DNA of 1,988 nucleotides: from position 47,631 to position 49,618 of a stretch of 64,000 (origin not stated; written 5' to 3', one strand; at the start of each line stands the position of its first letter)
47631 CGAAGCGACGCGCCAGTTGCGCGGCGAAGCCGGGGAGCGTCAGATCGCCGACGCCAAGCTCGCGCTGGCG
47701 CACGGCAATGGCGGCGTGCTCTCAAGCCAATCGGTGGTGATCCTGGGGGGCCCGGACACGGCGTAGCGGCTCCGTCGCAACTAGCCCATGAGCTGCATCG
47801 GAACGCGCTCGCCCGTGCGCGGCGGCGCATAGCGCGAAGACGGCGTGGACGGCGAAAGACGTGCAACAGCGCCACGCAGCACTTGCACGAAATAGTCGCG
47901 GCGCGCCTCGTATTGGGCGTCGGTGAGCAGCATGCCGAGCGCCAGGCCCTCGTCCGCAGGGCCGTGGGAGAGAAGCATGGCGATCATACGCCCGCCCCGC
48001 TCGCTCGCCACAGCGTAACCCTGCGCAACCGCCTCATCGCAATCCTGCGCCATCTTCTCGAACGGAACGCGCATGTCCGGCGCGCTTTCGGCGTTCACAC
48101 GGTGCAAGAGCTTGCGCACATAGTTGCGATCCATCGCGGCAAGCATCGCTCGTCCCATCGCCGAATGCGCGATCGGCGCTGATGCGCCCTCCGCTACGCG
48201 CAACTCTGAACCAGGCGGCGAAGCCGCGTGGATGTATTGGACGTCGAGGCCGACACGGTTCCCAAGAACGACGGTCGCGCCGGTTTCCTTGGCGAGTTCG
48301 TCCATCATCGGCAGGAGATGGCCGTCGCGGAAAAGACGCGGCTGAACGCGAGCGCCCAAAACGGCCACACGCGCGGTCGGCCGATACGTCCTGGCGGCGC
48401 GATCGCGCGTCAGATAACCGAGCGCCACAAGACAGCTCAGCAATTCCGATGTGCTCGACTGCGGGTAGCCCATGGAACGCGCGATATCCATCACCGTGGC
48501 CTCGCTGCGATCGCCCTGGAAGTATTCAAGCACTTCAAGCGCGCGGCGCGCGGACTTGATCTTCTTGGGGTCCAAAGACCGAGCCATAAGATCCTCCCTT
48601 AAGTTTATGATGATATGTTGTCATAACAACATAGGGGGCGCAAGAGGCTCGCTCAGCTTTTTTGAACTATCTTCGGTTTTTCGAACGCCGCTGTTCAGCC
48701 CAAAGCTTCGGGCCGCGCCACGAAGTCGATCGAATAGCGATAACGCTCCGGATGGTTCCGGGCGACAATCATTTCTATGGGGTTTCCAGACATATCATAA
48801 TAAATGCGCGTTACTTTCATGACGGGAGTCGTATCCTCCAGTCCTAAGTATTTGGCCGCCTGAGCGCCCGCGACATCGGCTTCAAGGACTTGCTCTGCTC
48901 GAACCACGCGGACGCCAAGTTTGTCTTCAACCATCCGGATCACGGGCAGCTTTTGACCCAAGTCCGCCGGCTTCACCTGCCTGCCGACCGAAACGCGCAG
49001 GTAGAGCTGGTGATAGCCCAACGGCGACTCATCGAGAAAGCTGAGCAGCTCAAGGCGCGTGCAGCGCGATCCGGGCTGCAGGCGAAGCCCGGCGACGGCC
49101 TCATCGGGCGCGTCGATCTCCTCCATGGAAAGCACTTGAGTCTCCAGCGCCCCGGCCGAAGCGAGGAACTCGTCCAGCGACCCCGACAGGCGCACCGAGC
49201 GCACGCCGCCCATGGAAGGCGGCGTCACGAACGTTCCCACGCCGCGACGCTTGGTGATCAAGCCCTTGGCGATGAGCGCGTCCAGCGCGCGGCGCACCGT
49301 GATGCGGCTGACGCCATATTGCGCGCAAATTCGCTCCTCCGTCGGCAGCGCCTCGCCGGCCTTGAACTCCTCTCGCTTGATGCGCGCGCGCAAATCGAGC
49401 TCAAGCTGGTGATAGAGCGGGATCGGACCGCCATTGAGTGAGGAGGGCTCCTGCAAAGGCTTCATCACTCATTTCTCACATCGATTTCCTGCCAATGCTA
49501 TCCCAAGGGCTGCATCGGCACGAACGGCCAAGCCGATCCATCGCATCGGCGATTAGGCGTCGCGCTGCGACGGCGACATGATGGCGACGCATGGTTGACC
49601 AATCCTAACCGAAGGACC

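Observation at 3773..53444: Recurrent palindrome ATCGC-N4-GCGAT confined to promoter-containing intergenic regions (candidate local regulon operator)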

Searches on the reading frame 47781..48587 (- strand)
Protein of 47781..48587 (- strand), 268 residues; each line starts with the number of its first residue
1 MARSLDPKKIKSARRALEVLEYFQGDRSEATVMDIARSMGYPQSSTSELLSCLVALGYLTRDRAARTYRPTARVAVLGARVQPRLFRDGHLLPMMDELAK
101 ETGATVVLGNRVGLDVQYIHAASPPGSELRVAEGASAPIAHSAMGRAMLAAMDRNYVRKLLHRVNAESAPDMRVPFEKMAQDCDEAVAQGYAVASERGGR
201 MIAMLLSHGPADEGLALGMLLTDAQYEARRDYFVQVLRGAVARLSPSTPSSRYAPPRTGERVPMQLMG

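Call 12: search_protein_families(library=pfam, proteins=[window:47781-48587:-])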
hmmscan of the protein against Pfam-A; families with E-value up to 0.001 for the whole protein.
window:47781-48587:- (268 aa): 4 families
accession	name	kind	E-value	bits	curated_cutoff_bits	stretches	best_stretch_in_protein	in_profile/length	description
PF09339.16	HTH_IclR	-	6.8e-14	51.8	22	1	12-62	1-51/52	IclR helix-turn-helix domain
PF01614.24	IclR_C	-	3e-12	46.9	24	1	93-196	15-120/174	Bacterial transcriptional regulator IclR C-terminal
PF12802.13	MarR_2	-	8.5e-06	26.3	27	1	15-63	9-54/61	MarR family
PF01022.26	HTH_5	-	0.00066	19.9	22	0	17-59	5-45/47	Bacterial regulatory protein, arsR family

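Call 32: search_protein_families(library=ncbifam, proteins=[window:47781-48587:-], max_evalue=0.00001)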
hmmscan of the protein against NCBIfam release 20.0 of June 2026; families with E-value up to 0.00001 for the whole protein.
window:47781-48587:- (268 aa): 6 families
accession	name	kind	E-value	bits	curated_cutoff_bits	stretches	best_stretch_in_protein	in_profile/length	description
TIGR02431.1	pcaR_pcaU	subfamily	1.2e-17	64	284.75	1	9-196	4-191/248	beta-ketoadipate pathway transcriptional regulators, PcaR/PcaU/PobR family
NF045644.1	TransRegBhcR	equivalog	9.5e-15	54.6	350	1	6-196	18-209/267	HTH-type transcriptional regulator BhcR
NF011671.1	PRK15090.1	equivalog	2e-11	43.6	275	1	8-218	8-224/256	DNA-binding transcriptional regulator KdgR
NF008601.2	PRK11569.1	equivalog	2.3e-08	33.5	380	1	9-196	25-216/276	glyoxylate bypass operon transcriptional repressor IclR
NF007342.0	PRK09834.1-4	equivalog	2.4e-07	30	251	1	7-193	8-197/263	DNA-binding transcriptional regulator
NF007339.0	PRK09834.1-1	equivalog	3.1e-06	26.7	299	1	9-196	19-209/271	DNA-binding transcriptional regulator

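Call 33: search_solved_structures(query=window:47781-48587:-, max_evalue=0.00001)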
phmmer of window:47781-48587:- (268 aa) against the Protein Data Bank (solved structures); distinct sequences matched with E-value up to 0.00001: 5.
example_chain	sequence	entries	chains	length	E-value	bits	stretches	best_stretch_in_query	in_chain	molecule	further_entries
5whm_A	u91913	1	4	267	4.9e-13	52.5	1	10-185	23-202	IclR family transcriptional regulator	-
5tjj_A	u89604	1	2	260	1.9e-11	47.3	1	13-195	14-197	Transcriptional regulator, IclR family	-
8eju_A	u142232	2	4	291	1e-10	44.9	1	5-204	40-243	Transcription regulatory protein (Pca regulon)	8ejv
2g7u_A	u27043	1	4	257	1.8e-07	34.3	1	6-206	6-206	transcriptional regulator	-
2ia2_A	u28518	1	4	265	4.2e-06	29.8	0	7-165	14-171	Putative Transcriptional Regulator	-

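Call 52: find_homologous_proteins(query=window:47781-48587:-, max_evalue=1e-15)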
Query window:47781-48587:- (268 aa): 640 proteins with E <= 1e-15 among 5005 candidates; the best 120 are listed.
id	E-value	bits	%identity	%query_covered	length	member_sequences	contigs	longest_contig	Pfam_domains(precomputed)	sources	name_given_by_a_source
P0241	1.3e-165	567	100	99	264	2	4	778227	PF01614.25,PF09339.17,PF12802.14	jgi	jgi:DNA-binding IclR family transcriptional regulator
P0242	2.9e-138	477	83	100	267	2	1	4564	PF01614.25,PF09339.17,PF12802.14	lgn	-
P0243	5.6e-136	470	80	100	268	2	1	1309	PF01614.25,PF09339.17,PF12802.14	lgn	-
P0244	5.5e-133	460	80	100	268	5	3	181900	PF01614.25,PF09339.17,PF12802.14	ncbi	ncbi:MAG: IclR family transcriptional regulator [Hyphomonadaceae bacterium]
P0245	3.9e-129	447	76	100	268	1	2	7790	PF01614.25,PF09339.17,PF12802.14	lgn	-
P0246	1.9e-128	445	78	100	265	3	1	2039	PF01614.25,PF09339.17,PF12802.14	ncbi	-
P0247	1.1e-127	443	77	100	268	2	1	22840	PF01614.25,PF09339.17,PF12802.14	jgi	jgi:DNA-binding IclR family transcriptional regulator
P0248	4.9e-127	441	78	100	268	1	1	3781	PF01614.25,PF09339.17,PF12802.14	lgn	-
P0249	6.7e-127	440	76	100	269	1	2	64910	PF01614.25,PF09339.17,PF12802.14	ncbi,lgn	ncbi:MAG: IclR family transcriptional regulator [Hyphomonadaceae bacterium]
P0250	1.9e-126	439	77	100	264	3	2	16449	PF01614.25,PF09339.17,PF12802.14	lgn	-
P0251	1.0e-125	436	77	100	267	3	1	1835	PF01614.25,PF09339.17,PF12802.14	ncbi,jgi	-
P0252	1.1e-125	436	76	99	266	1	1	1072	PF01614.25,PF09339.17,PF12802.14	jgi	jgi:DNA-binding IclR family transcriptional regulator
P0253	2.1e-125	435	77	100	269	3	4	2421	PF01614.25,PF09339.17,PF12802.14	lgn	-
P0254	9.6e-125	433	75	100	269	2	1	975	PF01614.25,PF09339.17,PF12802.14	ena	-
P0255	1.4e-122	426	74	100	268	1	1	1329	PF01614.25,PF09339.17,PF12802.14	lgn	-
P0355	5.1e-62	228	49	96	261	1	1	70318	PF01614.25,PF09339.17,PF12802.14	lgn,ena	-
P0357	1.1e-61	227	46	94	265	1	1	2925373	PF01614.25,PF09339.17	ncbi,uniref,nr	ncbi:IclR family transcriptional regulator [Parvularcula marina]|uniref:IclR family transcriptional 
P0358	2.3e-61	226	51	91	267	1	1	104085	PF09339.17,PF12802.14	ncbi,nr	ncbi:helix-turn-helix domain-containing protein [Rhizobium sp. CRIBSB]|nr:helix-turn-helix domain-co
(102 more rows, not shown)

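Call 53: find_encoding_contigs(protein=P0357, flank=10000, max_places=2)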
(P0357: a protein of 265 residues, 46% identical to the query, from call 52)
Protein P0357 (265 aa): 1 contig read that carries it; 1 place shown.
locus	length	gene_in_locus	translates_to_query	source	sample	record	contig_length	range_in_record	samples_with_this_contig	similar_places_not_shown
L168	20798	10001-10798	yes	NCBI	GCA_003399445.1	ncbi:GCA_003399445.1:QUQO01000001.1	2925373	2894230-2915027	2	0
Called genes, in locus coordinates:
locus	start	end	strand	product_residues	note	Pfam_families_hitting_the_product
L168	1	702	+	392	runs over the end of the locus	PF22691:Thiolase_C_1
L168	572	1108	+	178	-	PF12172:zf-ChsH2 (weak)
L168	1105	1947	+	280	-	PF13452:FAS1_DH_region, PF27832:Htd2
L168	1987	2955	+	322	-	-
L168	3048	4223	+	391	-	PF02771:Acyl-CoA_dh_N, PF02770:Acyl-CoA_dh_M, PF00441:Acyl-CoA_dh_1, PF08028:Acyl-CoA_dh_2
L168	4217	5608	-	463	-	PF03972:MmgE_PrpD_N, PF19305:MmgE_PrpD_C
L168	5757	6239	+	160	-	PF13577:SnoaL_4, PF00866:Ring_hydroxyl_B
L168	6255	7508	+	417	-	PF00355:Rieske, PF00848:Ring_hydroxyl_A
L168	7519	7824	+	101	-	PF00355:Rieske, PF13806:Rieske_2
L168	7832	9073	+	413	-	PF00890:FAD_binding_2 (faint), PF01266:DAO (faint), PF03486:HI0933_like (faint), PF07992:Pyr_redox_2, PF13450:NAD_binding_8 (faint), PF13738:Pyr_redox_3 (faint), PF00070:Pyr_redox, PF14759:Reductase_C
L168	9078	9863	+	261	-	PF00392:GntR, PF07702:UTRA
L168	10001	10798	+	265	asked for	PF09339:HTH_IclR, PF01614:IclR_C (weak)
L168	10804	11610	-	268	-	PF00378:ECH_1, PF16113:ECH_2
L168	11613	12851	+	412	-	PF02771:Acyl-CoA_dh_N, PF02770:Acyl-CoA_dh_M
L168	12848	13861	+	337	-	PF00441:Acyl-CoA_dh_1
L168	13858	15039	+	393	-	PF00108:Thiolase_N, PF00109:ketoacyl-synt (weak), PF02803:Thiolase_C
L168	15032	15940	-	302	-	PF00106:adh_short, PF08659:KR (weak), PF13561:adh_short_C2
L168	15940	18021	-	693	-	PF00378:ECH_1, PF16113:ECH_2, PF02737:3HCDH_N, PF00725:3HCDH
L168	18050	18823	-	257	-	PF00106:adh_short, PF08659:KR, PF13561:adh_short_C2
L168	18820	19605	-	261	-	PF00378:ECH_1, PF16113:ECH_2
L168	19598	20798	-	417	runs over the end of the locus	PF02515:CoA_transf_3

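Call 54: find_encoding_contigs(protein=P0358, flank=10000, max_places=2)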
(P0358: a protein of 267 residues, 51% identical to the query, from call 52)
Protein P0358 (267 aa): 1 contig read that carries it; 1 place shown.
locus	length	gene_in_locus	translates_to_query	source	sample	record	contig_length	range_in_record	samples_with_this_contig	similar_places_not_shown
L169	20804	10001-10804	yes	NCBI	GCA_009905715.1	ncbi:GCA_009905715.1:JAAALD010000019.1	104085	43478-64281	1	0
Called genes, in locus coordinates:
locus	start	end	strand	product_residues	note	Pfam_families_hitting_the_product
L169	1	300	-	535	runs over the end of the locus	PF00512:HisKA, PF02518:HATPase_c, PF00072:Response_reg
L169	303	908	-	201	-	PF07700:HNOB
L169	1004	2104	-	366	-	-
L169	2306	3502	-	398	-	PF02770:Acyl-CoA_dh_M, PF00441:Acyl-CoA_dh_1, PF08028:Acyl-CoA_dh_2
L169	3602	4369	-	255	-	PF00106:adh_short, PF08659:KR, PF13561:adh_short_C2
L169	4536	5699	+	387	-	PF02771:Acyl-CoA_dh_N, PF02770:Acyl-CoA_dh_M, PF00441:Acyl-CoA_dh_1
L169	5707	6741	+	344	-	PF02771:Acyl-CoA_dh_N (weak), PF00441:Acyl-CoA_dh_1, PF08028:Acyl-CoA_dh_2 (weak)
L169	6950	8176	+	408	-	PF02515:CoA_transf_3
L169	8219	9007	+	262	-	PF00378:ECH_1, PF16113:ECH_2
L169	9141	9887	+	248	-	PF00392:GntR, PF08220:HTH_DeoR (weak), PF07702:UTRA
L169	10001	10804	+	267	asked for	PF09339:HTH_IclR, PF12802:MarR_2 (weak)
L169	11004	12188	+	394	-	PF00108:Thiolase_N, PF00109:ketoacyl-synt (weak), PF02803:Thiolase_C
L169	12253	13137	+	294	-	PF13622:4HBT_3, PF20789:4HBT_3C, PF02551:Acyl_CoA_thio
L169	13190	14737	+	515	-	PF00501:AMP-binding, PF13193:AMP-binding_C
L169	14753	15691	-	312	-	PF01613:Flavin_Reduct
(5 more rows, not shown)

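Call 55: find_encoding_contigs(protein=P0355, flank=10000, max_places=2)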
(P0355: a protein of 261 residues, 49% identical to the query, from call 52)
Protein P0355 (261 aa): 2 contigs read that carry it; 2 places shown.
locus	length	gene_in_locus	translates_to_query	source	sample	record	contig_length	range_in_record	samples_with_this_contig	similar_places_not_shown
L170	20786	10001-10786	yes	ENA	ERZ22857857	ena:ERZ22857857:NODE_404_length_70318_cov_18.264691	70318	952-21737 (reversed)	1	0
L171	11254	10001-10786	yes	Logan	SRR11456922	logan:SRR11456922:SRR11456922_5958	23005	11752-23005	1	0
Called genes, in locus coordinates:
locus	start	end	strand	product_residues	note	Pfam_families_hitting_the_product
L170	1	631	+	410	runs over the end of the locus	PF00067:p450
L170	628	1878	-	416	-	PF00067:p450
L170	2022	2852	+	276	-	PF00378:ECH_1, PF16113:ECH_2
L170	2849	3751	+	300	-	PF00378:ECH_1, PF16113:ECH_2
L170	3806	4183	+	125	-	PF13279:4HBT_2, PF03061:4HBT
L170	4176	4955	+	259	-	PF00106:adh_short, PF13561:adh_short_C2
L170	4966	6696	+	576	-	PF00890:FAD_binding_2, PF01266:DAO (faint), PF12831:FAD_oxidored (weak)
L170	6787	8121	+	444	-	PF00355:Rieske, PF00848:Ring_hydroxyl_A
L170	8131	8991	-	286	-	PF10118:Metal_hydrol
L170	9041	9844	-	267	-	PF00378:ECH_1, PF16113:ECH_2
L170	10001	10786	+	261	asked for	PF09339:HTH_IclR, PF12802:MarR_2 (weak), PF01614:IclR_C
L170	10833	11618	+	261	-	PF00378:ECH_1, PF16113:ECH_2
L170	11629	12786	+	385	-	PF02771:Acyl-CoA_dh_N, PF02770:Acyl-CoA_dh_M, PF00441:Acyl-CoA_dh_1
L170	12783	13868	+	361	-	PF02771:Acyl-CoA_dh_N, PF00441:Acyl-CoA_dh_1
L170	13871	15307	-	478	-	PF00171:Aldedh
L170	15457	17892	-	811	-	PF07715:Plug, PF00593:TonB_dep_Rec_b-barrel, PF14905:OMP_b-brl_3 (faint)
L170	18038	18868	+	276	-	PF00392:GntR, PF07702:UTRA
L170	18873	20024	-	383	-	PF22691:Thiolase_C_1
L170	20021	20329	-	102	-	PF01796:OB_ChsH2_C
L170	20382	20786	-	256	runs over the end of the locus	PF00378:ECH_1, PF16113:ECH_2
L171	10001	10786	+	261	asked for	PF09339:HTH_IclR, PF12802:MarR_2 (weak), PF01614:IclR_C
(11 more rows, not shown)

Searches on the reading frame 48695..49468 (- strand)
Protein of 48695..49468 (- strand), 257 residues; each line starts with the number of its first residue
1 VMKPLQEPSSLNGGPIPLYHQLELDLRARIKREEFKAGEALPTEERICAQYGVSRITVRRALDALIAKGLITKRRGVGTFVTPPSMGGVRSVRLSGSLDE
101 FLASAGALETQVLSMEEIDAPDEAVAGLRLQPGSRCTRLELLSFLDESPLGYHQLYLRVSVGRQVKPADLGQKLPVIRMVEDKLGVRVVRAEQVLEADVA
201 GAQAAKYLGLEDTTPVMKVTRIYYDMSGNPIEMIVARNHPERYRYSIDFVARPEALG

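Call 12: search_protein_families(library=pfam, proteins=[window:48695-49468:-])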
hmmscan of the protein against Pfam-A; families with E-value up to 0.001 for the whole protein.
window:48695-49468:- (257 aa): 6 families
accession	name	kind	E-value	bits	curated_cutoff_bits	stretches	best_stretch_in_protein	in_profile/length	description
PF07702.18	UTRA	-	3.6e-24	85.6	23.8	1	108-244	6-141/141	UTRA domain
PF00392.27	GntR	-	1.4e-21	76.4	27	1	18-81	1-64/64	Bacterial regulatory proteins, gntR family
PF13730.12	HTH_36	-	2.7e-05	24.3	25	1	37-71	21-55/55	Helix-turn-helix domain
PF08220.18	HTH_DeoR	-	0.00012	22.2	21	1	45-76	18-49/57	DeoR-like helix-turn-helix domain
PF14502.12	HTH_41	-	0.00052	19.8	25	1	36-81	1-48/48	Helix-turn-helix domain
PF25213.1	HVO_A0261_N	-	0.00054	20.2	35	0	44-76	27-59/86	HVO_A0261 N-terminal domain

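Call 19: find_homologous_proteins(query=window:48695-49465:-, max_evalue=1e-20)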
Query window:48695-49465:- (256 aa): 562 proteins with E <= 1e-20 among 4181 candidates; the best 120 are listed.
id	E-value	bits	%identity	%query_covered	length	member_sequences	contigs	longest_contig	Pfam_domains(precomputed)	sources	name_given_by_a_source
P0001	1.2e-143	495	100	91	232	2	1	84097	PF13730.13,PF00392.28,PF07702.19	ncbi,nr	ncbi:MAG: GntR family transcriptional regulator [Hydrogenophilaceae bacterium]|nr:GntR family transc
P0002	1.6e-131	455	82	100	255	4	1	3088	PF00392.28,PF07702.19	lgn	-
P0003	3.4e-130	451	80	99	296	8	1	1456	PF00392.28,PF07702.19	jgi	jgi:GntR family transcriptional regulator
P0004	1.9e-128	445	80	99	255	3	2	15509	PF00392.28,PF07702.19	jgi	jgi:GntR family transcriptional regulator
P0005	8.8e-128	443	81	100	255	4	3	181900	PF00392.28,PF07702.19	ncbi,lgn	ncbi:MAG: GntR family transcriptional regulator [Hyphomonadaceae bacterium]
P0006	6.1e-127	440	79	99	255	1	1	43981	PF00392.28,PF07702.19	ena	-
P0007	1.2e-126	439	79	99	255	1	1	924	PF00392.28,PF07702.19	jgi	jgi:GntR family transcriptional regulator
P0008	1.1e-125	436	78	100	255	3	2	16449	PF00392.28,PF07702.19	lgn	-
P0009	2.3e-125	435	78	99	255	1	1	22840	PF00392.28,PF07702.19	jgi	jgi:GntR family transcriptional regulator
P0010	3.0e-125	435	79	99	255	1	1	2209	PF00392.28,PF07702.19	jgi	jgi:GntR family transcriptional regulator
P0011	6.4e-125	434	79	99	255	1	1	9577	PF00392.28,PF07702.19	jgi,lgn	jgi:GntR family transcriptional regulator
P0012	1.4e-124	433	79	100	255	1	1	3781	PF14502.13,PF00392.28,PF07702.19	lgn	-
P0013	4.2e-124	431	79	98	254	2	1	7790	PF00392.28,PF07702.19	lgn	-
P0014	6.1e-124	430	79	99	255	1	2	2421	PF00392.28,PF07702.19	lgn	-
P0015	1.5e-123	429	79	98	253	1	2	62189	PF00392.28,PF07702.19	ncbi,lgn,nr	ncbi:MAG TPA: GntR family transcriptional regulator [Caulobacterales bacterium]|nr:GntR family trans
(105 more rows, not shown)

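Call 21: find_related_loci(query=A1, collection=genome_contigs, flank=10000)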
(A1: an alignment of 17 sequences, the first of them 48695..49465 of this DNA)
Query A1 (256 aa) in genome_contigs; peptide patterns used: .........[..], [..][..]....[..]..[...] (x = any residue, [..] = any of these).
461 stretches matched a pattern; 440 encode a relative of the query (tblastn E <= 1e-3); the best 80 are kept; 80 distinct loci.
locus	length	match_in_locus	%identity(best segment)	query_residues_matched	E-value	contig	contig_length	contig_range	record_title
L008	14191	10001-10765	82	1-255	3e-138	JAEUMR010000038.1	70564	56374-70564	MAG: Hyphomonadaceae bacterium isolate new MAG-152 k141_55028, whole genome shotgun sequence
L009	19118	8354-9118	81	1-255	8e-134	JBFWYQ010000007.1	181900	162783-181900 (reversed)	MAG: Hyphomonadaceae bacterium isolate CA_2019_TPBS_168 NODE_716_length_181900_cov_12.926051_TPBS, whole genome shotgun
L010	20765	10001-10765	74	1-255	4e-125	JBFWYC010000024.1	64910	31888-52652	MAG: Hyphomonadaceae bacterium isolate CA_2019_TPBS_155 NODE_3145_length_64910_cov_6.234815_TPBS, whole genome shotgun s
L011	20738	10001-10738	59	9-254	3e-89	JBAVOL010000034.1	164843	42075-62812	MAG: Rhizomicrobium sp. isolate MFD03092_ilm_asm_bin44 k127_46449, whole genome shotgun sequence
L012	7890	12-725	58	10-248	3e-84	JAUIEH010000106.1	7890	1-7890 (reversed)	MAG: Alphaproteobacteria bacterium isolate 8_bin.24 NODE_8136_length_7890_cov_2.231354, whole genome shotgun sequence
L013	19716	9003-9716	54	10-248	3e-81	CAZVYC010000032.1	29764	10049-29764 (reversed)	MAG TPA_asm: uncultured Rhodospirillales bacterium isolate SRP272529_co1_247 genome assembly, contig: NODE_2308_length_2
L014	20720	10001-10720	55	10-250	6e-80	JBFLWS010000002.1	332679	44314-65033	MAG: Pseudomonadota bacterium isolate MAG038 MAG038_2, whole genome shotgun sequence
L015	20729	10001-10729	54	9-252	2e-77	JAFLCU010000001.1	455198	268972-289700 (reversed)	MAG: Caulobacterales bacterium isolate UWPOB_CAULO3 gnl_X_PLDDGKKH_1, whole genome shotgun sequence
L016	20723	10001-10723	53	10-250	1e-76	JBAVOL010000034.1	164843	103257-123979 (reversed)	MAG: Rhizomicrobium sp. isolate MFD03092_ilm_asm_bin44 k127_46449, whole genome shotgun sequence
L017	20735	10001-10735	52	6-250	2e-71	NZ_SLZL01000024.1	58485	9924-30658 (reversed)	Caulobacter sp. BK020 Ga0307655_124, whole genome shotgun sequence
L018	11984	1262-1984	52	10-250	2e-70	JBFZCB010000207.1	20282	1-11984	MAG: Caulobacterales bacterium isolate PPR_0511 k121_1165786, whole genome shotgun sequence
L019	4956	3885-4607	47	10-251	1e-69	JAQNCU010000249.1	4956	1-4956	MAG: Acidocella sp. isolate RAIPG19 spades_7474, whole genome shotgun sequence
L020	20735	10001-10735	52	10-254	1e-68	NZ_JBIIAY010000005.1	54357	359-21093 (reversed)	MAG: Brevundimonas sp. isolate ME2000-06-06pf_3300042549_group1_bin98 Rohwer_bin1832_scaffold_197_c1, whole genome shotg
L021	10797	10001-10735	52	10-255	2e-67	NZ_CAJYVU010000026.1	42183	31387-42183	MAG: uncultured Sphingomonas sp. isolate SP71_1_metabat2_genome_mining.12, whole genome shotgun sequence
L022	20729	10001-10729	47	4-248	7e-67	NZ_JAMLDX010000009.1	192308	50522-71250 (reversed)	Sphingomonas tagetis strain MG17 contig9, whole genome shotgun sequence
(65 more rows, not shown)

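Call 32: search_protein_families(library=ncbifam, proteins=[window:48695-49465:-], max_evalue=0.00001)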
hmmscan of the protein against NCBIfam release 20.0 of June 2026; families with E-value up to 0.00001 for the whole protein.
window:48695-49465:- (256 aa): 22 families
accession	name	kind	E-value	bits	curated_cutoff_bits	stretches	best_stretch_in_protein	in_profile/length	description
NF052441.1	TransRegRv0792c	equivalog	1.5e-31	109.6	400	1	12-247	12-245/260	Rv0792c family HTH-type transcriptional regulator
TIGR02018.2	his_ut_repres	equivalog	8.6e-30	103.8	220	1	18-224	1-203/226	histidine utilization transcriptional repressor HutC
TIGR02325.1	C_P_lyase_phnF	equivalog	2.1e-27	96.2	156.8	1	17-246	9-236/238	phosphonate metabolism transcriptional regulator PhnF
NF008491.0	PRK11402.1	subfamily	1.1e-26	93.8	269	1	16-247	11-239/243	GntR family transcriptional regulator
NF041547.1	GntR_LSA1692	equivalog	1.4e-26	93.6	275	1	17-230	2-212/233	GntR family transcriptional regulator, LSA1692 subfamily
TIGR03337.1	phnR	equivalog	3.3e-24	85.9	296.75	1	18-232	3-214/231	phosphonate utilization transcriptional regulator PhnR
TIGR02404.1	trehalos_R_Bsub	equivalog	1.2e-19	70.9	211.95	1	18-245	2-228/233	trehalose operon repressor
NF007292.0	PRK09764.1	equivalog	7e-18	64.7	281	1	15-252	4-236/240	GntR family transcriptional regulator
NF011575.0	PRK14999.1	equivalog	4.7e-16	58.8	424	1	11-224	7-216/241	histidine utilization repressor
NF052282.1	PLP_TF_PdxR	equivalog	1.5e-14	53.9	320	1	16-82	1-67/448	MocR-like pyridoxine biosynthesis transcription factor PdxR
NF007486.0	PRK10079.1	equivalog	6.3e-13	49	363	1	20-218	16-210/241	phosphonate metabolism transcriptional regulator PhnF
NF007741.0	PRK10421.1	equivalog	6.4e-13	48.7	311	1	20-81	11-72/262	transcriptional regulator LldR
NF003011.0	PRK03837.1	subfamily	3.1e-11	43.3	260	1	17-107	14-104/241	transcriptional regulator NanR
NF052290.2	MocR_like_YczR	exception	1.9e-10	40.1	487.4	1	15-88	18-91/458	MocR-like transcription factor YczR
NF052281.1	rhizopine_MocR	equivalog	2.5e-09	36.3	650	1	15-81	17-83/479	rhizopine catabolism transcriptional regulator MocR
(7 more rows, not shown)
